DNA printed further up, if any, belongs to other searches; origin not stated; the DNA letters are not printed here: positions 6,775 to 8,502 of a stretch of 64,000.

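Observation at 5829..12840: Candidate phage-satellite / integrated-plasmid-like island (about 6.9 kb) in tRNA-Ala(CGC), bounded by a perfect 59-bp direct repeat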

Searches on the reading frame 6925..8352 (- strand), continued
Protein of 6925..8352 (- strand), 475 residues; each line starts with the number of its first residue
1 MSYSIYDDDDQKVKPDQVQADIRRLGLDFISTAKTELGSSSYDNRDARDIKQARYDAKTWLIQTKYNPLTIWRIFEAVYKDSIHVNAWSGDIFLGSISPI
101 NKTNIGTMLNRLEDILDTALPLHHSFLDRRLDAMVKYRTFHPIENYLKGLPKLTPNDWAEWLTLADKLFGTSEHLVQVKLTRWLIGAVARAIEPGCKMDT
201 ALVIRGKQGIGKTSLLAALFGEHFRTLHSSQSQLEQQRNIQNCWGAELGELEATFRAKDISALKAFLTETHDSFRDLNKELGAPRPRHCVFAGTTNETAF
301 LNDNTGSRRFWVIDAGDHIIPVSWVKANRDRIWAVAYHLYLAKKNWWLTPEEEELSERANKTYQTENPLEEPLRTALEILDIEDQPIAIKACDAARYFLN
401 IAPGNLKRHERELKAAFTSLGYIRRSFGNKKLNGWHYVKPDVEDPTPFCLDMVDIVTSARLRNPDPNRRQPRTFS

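Call 36: predict_structure(alignment_id=A1)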
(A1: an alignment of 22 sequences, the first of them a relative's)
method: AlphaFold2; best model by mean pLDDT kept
length: 475 residues; sequences in the alignment: 22
mean_pLDDT: 82.3   pTM: 0.72
mean pLDDT of the five models: 82.3, 82.0, 82.0, 81.6, 81.2
residues with pLDDT >= 90: 192; 70-90: 200; 50-70: 52; < 50: 31
segments of 3 or more residues with pLDDT < 50: 1-10, 34-40, 463-475
pLDDT, mean of each block of 10 residues (from residue 1): 39 84 90 49 68 92 92 94 88 89 90 89 84 86 94 91 96 94 96 87 90 96 87 78 84 54 74 60 78 83 65 93 97 98 92 85 73 83 78 88 84 87 91 90 86 82 41 35
secondary structure, 60 per line:
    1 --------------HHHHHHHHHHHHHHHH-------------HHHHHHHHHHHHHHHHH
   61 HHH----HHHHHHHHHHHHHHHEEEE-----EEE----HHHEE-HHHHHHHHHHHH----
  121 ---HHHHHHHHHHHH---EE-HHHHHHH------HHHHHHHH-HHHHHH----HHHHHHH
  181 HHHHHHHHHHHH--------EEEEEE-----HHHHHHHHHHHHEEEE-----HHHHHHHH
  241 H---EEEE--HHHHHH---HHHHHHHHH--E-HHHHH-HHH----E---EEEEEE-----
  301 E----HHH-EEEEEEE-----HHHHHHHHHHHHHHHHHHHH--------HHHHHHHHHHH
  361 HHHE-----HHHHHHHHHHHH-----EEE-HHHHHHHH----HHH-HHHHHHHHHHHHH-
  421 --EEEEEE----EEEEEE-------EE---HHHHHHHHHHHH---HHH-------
elements in order: H15-30 H44-63 H68-82 E83-86 E92-94 H105-116 H124-135 H142-148 H155-162 H164-169 H174-192 E201-206 H212-223 E224-227 H233-241 E245-248 H251-256 H260-268 H273-277 E290-295 E310-316 H322-341 H350-363 H370-381 E387-389 H391-398 H407-419 E423-428 E433-438 H451-462

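Call 40: fold_search(model_id=the predicted structure, library=pdb)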
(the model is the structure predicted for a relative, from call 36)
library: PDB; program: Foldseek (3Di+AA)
matches with E <= 10: 808; with E <= 0.001: 102
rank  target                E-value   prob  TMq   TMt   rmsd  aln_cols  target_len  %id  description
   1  7pds_C                1.8e-17  1.00  0.55  0.57   9.9       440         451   17  The structure of PriRep1 with dsDNA (released 2022-07-13)
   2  7pds_D                9.3e-17  1.00  0.52  0.54  10.6       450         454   18  The structure of PriRep1 with dsDNA (released 2022-07-13)
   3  7pds_F                1.8e-16  1.00  0.51  0.53  10.0       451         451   17  The structure of PriRep1 with dsDNA (released 2022-07-13)
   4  7pds_E                2.2e-16  1.00  0.53  0.55   9.2       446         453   17  The structure of PriRep1 with dsDNA (released 2022-07-13)
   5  7pds_B                4.1e-16  1.00  0.54  0.57  10.5       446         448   18  The structure of PriRep1 with dsDNA (released 2022-07-13)
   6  7pds_A                2.4e-15  1.00  0.54  0.56   9.0       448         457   17  The structure of PriRep1 with dsDNA (released 2022-07-13)
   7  6k9e_B                1.4e-07  1.00  0.37  0.42  12.1       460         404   12  The A form apo structure of NrS-1 C terminal region-CTR(305-718) (released 2020-06-17)
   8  8iqi_A                4.6e-07  1.00  0.36  0.21  16.1       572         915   10  Structure of Full-Length AsfvPrimPol in Complex-Form (released 2023-07-26)
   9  6k9c_B                5.1e-07  1.00  0.36  0.40  12.3       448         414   12  The apo structure of NrS-1 C terminal region (305-718) (released 2020-04-08)
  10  8wvz_D                8.3e-07  1.00  0.37  0.29  18.1       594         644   11  Structure of ADP-Form AsfvPrimPol Hexamer (released 2024-10-30)
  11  9im2_F                1.0e-06  1.00  0.30  0.32  16.4       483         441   13  The Cryo-EM structure of MPXV E5 in complex with ssDNA in intermediate state 3 (released 2025-06-18)
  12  8iqh_D                2.1e-06  1.00  0.38  0.23  14.7       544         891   12  Structure of Full-Length AsfvPrimPol in Apo-Form (released 2023-07-26)
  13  6k9e_A                2.4e-06  1.00  0.34  0.38  11.1       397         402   14  The A form apo structure of NrS-1 C terminal region-CTR(305-718) (released 2020-06-17)
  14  8iqh_B                3.1e-06  1.00  0.35  0.21  16.6       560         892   11  Structure of Full-Length AsfvPrimPol in Apo-Form (released 2023-07-26)
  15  9ivf_B                4.3e-06  1.00  0.38  0.30  12.8       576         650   13  Structure of Full-Length AsfvPrimPol with polyT DNA (released 2025-12-24)
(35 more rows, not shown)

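Call 44: find_related_loci(query=A1, collection=viral_contigs, flank=10000)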
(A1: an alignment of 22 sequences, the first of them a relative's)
Query A1 (475 aa) in viral_contigs; peptide patterns used: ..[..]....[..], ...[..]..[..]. (x = any residue, [..] = any of these).
109 stretches matched a pattern; 85 encode a relative of the query (tblastn E <= 1e-3); the best 80 are kept; 80 distinct loci.
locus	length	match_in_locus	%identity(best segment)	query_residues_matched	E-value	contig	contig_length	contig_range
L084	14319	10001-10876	36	141-435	1e-44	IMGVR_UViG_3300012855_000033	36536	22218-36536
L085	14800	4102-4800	38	138-373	6e-42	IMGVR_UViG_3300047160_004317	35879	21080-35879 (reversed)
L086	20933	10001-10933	35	132-440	1e-40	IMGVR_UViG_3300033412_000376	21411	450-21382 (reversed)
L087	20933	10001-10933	35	132-440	1e-40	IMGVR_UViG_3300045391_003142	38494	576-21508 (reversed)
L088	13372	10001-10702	33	140-369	2e-40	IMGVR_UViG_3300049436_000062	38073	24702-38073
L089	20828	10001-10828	33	100-378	2e-40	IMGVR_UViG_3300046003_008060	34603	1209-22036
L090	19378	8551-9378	33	100-378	2e-40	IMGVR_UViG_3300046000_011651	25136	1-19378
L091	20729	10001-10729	37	140-389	3e-38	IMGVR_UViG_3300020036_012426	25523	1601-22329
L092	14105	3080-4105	30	105-443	3e-38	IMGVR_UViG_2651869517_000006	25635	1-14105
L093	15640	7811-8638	32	134-396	3e-37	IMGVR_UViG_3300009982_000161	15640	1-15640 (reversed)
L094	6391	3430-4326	32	138-440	2e-36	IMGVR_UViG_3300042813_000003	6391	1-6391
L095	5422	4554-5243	36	131-366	2e-36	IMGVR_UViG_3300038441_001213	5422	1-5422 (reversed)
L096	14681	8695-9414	33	131-374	5e-36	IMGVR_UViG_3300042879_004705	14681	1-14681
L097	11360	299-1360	28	79-443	4e-36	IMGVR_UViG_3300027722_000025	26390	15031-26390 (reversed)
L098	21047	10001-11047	30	124-425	1e-35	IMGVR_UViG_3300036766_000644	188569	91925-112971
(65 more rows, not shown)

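Call 45: search_dna_similar(query=window:6925-8352:-, collection=plasmids, mode=protein, max_rows=15)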
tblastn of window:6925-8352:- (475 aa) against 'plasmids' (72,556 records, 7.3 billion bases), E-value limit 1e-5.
Records with a match: 125; places in all: 131; records where one place covers at least 80% of the query: 0.
Best place of each record, by identity: <60% 125.
By first word of the organism name: Serratia 15; Apilactobacillus 12; Nostoc 8; Enterobacter 8; Phocaeicola 7; Escherichia 6; Arsenophonus 6; Staphylococcus 5; Lactiplantibacillus 5; Roseomonas 4; and 33 more.
By predicted mobility (MOB-suite, as given by PLSDB): non-mobilizable 119; mobilizable 6.
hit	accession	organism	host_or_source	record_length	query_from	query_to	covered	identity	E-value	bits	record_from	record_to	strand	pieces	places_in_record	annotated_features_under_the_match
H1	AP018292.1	Calothrix sp. NIES-4105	-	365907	138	470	70%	30.1%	4e-36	149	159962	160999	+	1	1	hypothetical protein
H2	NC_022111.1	Prevotella sp. oral taxon 299 str. F0039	Homo sapiens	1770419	72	438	77%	26.5%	2e-24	114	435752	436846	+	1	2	none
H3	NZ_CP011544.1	Corynebacterium mustelae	Mustela putorius furo,pure ...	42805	82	377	62%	32.5%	3e-30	132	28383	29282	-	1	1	virulence-associated E family protein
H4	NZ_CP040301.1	Nostoc sp. TCL26-01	Leiosporoceros dussii,pure culture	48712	134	409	58%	34.6%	2e-37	153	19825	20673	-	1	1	VapE domain-containing protein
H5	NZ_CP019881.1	Komagataeibacter nataicola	-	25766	80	438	76%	26.4%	4e-28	125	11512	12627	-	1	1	VapE domain-containing protein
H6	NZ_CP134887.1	Komagataeibacter nataicola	bacteria culture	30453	80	438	76%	26.4%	4e-28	125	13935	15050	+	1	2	VapE domain-containing protein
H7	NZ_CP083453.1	Comamonas odontotermitis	cell culture,cucumber rhizosphere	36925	140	445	64%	29.6%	3e-24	114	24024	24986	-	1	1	VapE domain-containing protein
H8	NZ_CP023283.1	Nostoc sp. CENA543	cell culture,Brazilian saline-alkaline ...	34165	134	379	52%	36.4%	7e-36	149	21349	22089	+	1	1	VapE domain-containing protein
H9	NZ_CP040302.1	Nostoc sp. TCL26-01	Leiosporoceros dussii,pure culture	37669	140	371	49%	38.6%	2e-36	150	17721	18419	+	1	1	VapE domain-containing protein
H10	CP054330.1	Escherichia coli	Homo sapiens,whole organism,rectal swab ...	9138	136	447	66%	28.4%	7e-17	91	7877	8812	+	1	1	toprim domain-containing protein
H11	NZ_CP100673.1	Salmonella enterica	Homo sapiens,stool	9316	136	447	66%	28.4%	7e-17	91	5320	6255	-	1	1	VapE domain-containing protein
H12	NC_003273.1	Nostoc sp. PCC 7120 = FACHB-418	-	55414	139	373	49%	37.7%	1e-35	148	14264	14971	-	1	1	VapE domain-containing protein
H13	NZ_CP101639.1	Terrisporobacter mayombei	whole organism,termite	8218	61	366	64%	28.7%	3e-16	89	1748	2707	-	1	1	VapE domain-containing protein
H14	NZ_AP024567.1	Microcystis aeruginosa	-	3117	168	439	57%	32.0%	7e-23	109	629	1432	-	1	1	virulence-associated E family protein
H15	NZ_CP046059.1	Microcystis aeruginosa NIES-298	lake,freshwater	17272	135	364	48%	37.4%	3e-33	141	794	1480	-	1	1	VapE domain-containing protein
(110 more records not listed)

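Call 46: search_dna_similar(query=window:6925-8352:-, collection=phages, mode=protein, max_rows=15)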
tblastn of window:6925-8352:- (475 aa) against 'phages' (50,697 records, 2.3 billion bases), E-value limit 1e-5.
Records with a match: 646; places in all: 646; records where one place covers at least 80% of the query: 2.
Best place of each record, by identity: <60% 646.
By first word of the organism name: Streptococcus 120; Bacteroides 105; Staphylococcus 87; Bacteriophage 26; Phocaeicola 24; Paenibacillus 24; Rhodobacter 23; Leuconostoc 22; Clostridium 20; Parabacteroides 15; and 64 more.
By host as written in the record: - 49; Staphylococcus aureus 34; Rhodobacter capsulatus YW1 23; Corynebacterium xerosis 13; Clostridium perfringens 12; Bacteroides thetaiotaomicron VPI-5482 10; Paenibacillus larvae 2017 10; Ruegeria pomeroyi DSS-3 10; and 329 more.
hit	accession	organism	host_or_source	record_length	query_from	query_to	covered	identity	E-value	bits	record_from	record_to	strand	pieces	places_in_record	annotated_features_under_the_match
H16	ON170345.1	Ralstonia phage YO375_1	Ralstonia solanacearum R300, UW27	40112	74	469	83%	26.4%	3e-29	127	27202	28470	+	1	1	record has no annotation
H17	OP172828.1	Parabacteroides phage PM116P6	Parabacteroides merdae DA116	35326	127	423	63%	34.4%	7e-36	147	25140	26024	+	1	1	hypothetical protein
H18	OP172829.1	Parabacteroides phage PM116P7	Parabacteroides merdae DA116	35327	127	423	63%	34.4%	7e-36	147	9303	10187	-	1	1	hypothetical protein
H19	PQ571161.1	Pseudomonas phage Haddon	Pseudomonas aeruginosa PA14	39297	139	440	64%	32.9%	2e-35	146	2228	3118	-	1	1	DNA helicase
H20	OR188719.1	Pseudomonas phage LPPA36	Pseudomonas aeruginosa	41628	139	440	64%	32.9%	3e-35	145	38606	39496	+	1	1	hypothetical protein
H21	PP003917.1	Pseudomonas phage vB_Pae_U5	Pseudomonas aeruginosa ST773 ...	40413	139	440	64%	32.9%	5e-35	145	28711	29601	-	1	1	DNA primase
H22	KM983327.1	Clostridium phage phiCT453A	Clostridium tetani ATCC 453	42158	22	344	68%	30.1%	1e-27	122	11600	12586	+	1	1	virulence-associated E domain-containing protein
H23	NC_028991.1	Clostridium phage phiCT453A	Clostridium tetani ATCC 453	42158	22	344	68%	30.1%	1e-27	122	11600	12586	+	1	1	DNA helicase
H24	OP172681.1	Bacteroides phage BK687P1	Bacteroides ovatus DA687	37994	59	385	69%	29.7%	2e-27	122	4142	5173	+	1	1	hypothetical protein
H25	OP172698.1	Bacteroides phage BO668P1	Bacteroides ovatus DA668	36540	52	369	67%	30.3%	3e-28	124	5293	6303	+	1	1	hypothetical protein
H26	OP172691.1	Bacteroides phage BK745P1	Bacteroides ovatus DA745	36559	52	369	67%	30.2%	3e-28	124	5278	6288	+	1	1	hypothetical protein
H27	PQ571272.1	Bacteroides phage BO1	Bacteroides ovatus LG1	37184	52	369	67%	30.0%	5e-28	124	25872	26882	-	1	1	DNA helicase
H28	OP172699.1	Bacteroides phage BO668P2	Bacteroides ovatus DA668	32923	59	369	65%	30.5%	2e-28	125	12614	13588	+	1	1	hypothetical protein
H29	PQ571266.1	Bacteroides phage BKO1-1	Bacteroides koreensis HM3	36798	52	369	67%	29.7%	4e-28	124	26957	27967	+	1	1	DNA helicase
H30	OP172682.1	Bacteroides phage BK687P2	Bacteroides ovatus DA687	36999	52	369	67%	29.6%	7e-28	123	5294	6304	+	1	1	hypothetical protein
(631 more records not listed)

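Call 50: search_protein_families(library=ncbifam, proteins=[window:6925-8352:-], max_evalue=0.1)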
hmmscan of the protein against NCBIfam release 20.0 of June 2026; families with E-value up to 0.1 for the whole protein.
window:6925-8352:- (475 aa): 2 families
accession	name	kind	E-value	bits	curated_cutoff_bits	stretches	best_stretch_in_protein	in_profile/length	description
TIGR01189.1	ccmA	equivalog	0.032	13.9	131.6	1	200-221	27-48/198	heme ABC exporter ATP-binding protein CcmA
NF010067.0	PRK13547.1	equivalog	0.077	12.2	374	0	172-227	4-55/272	heme ABC transporter ATP-binding protein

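Call 51: search_protein_families(library=padloc, proteins=[window:6925-8352:-], max_evalue=0.1)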
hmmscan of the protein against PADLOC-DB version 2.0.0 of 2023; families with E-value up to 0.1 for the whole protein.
window:6925-8352:- (475 aa): 2 families
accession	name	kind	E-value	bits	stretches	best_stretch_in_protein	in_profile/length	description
PDLC00268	PtuA1|PtuA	-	0.021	12.2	1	200-239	26-63/411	AAA ATPase domain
PDLC02750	PbeC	-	0.042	10.4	1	203-248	32-74/629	PbeC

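Call 52: find_encoding_contigs(protein=P0003, flank=10000, max_places=3)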
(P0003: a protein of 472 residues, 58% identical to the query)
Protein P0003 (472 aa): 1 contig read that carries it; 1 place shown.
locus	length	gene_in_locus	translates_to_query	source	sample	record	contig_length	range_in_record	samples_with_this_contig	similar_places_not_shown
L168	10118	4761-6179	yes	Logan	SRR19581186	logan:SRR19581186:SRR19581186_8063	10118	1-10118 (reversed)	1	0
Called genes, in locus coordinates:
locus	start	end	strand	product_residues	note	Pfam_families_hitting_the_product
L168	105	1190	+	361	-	PF00589:Phage_integrase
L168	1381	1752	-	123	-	-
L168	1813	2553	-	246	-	-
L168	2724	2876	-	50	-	PF19807:DUF6290 (weak), PF21983:NikA-like (weak)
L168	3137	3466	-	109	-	-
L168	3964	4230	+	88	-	-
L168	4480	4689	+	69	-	PF01402:RHH_1 (faint)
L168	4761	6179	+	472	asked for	PF05272:VapE-like_dom, PF19263:DUF5906 (weak)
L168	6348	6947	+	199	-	-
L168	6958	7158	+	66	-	-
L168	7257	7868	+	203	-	-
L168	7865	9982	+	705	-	PF01551:Peptidase_M23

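Call 53: find_encoding_contigs(protein=P0019, flank=10000, max_places=3)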
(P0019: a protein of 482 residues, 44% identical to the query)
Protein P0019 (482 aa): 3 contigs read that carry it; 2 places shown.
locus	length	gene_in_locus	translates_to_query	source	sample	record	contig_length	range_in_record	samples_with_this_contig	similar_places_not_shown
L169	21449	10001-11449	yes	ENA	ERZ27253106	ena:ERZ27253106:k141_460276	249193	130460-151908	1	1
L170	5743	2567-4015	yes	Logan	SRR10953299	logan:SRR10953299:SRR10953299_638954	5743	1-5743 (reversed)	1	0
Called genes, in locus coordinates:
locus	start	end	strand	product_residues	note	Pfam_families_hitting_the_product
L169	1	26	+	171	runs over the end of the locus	-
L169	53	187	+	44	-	-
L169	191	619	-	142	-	PF13581:HATPase_c_2, PF02518:HATPase_c (weak)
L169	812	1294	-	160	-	PF00032:Cytochrom_B_C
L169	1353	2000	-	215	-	PF00033:Cytochrome_B, PF13631:Cytochrom_B_N_2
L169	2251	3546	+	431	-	PF00595:PDZ (weak), PF13180:PDZ_2 (weak), PF17820:PDZ_6, PF03572:Peptidase_S41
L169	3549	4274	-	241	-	PF00753:Lactamase_B (faint)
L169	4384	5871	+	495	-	PF27677:EGY3_M (faint), PF02163:Peptidase_M50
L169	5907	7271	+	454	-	PF01134:GIDA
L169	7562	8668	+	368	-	PF00589:Phage_integrase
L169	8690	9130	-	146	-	-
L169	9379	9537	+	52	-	-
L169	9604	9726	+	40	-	-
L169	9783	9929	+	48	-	-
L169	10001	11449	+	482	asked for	PF05272:VapE-like_dom, PF19263:DUF5906 (weak)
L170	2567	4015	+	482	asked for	PF05272:VapE-like_dom, PF19263:DUF5906 (weak)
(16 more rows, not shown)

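Call 54: find_encoding_contigs(protein=P0008, flank=10000, max_places=3)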
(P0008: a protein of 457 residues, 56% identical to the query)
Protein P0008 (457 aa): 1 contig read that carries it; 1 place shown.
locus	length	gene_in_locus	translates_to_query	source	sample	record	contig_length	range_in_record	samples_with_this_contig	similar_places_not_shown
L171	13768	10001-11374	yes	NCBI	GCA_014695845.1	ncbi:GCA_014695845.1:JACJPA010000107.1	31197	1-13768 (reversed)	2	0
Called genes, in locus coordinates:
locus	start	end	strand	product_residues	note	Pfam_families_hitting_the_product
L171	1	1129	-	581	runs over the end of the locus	PF06472:ABC_membrane_2, PF00664:ABC_membrane, PF05992:SbmA_BacA, PF20703:nSTAND1 (faint), PF00005:ABC_tran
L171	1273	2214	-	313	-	PF13428:TPR_14 (weak), PF25063:ARM_TT21_C (weak), PF13432:TPR_16, PF00515:TPR_1 (weak), PF07719:TPR_2 (weak), PF13414:TPR_11 (weak), PF13371:TPR_9, PF13432:TPR_16, +7 more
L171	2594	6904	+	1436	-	PF00512:HisKA, PF02518:HATPase_c, PF00072:Response_reg, PF08448:PAS_4, PF00989:PAS, PF08447:PAS_3, PF00512:HisKA, PF02518:HATPase_c, +6 more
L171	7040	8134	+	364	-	PF00589:Phage_integrase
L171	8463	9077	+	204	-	-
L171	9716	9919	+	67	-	-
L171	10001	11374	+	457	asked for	PF05272:VapE-like_dom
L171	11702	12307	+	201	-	-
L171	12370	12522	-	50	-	-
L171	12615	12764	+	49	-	-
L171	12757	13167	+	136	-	-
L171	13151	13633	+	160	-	-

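Call 61: find_encoding_contigs(protein=P0026, flank=10000, max_places=3)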
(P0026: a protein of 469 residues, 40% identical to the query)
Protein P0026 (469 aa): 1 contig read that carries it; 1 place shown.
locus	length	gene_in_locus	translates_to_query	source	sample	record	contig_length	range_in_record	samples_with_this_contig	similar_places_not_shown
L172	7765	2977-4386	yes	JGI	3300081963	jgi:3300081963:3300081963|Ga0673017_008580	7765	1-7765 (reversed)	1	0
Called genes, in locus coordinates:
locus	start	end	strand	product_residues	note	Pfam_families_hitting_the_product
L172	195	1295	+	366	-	PF00589:Phage_integrase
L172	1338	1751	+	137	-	-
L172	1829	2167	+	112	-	-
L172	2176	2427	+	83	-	-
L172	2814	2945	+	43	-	PF21983:NikA-like (weak)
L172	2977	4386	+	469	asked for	PF05272:VapE-like_dom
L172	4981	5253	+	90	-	-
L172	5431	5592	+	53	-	-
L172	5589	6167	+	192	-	-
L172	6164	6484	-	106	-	-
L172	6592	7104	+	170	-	-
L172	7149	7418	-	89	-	-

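Call 62: find_encoding_contigs(protein=P0025, flank=10000, max_places=4)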
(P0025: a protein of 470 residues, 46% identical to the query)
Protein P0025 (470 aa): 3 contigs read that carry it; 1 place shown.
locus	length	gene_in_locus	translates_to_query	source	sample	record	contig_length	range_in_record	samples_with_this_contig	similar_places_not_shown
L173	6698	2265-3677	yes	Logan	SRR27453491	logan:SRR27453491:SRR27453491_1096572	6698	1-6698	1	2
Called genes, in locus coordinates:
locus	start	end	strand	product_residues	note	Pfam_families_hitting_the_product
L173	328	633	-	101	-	-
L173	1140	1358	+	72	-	-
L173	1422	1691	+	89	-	-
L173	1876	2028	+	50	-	PF01402:RHH_1 (weak)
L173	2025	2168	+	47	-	-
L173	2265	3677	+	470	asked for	PF05272:VapE-like_dom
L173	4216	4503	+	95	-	-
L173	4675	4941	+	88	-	-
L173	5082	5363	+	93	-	-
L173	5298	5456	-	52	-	-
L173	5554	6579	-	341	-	PF00589:Phage_integrase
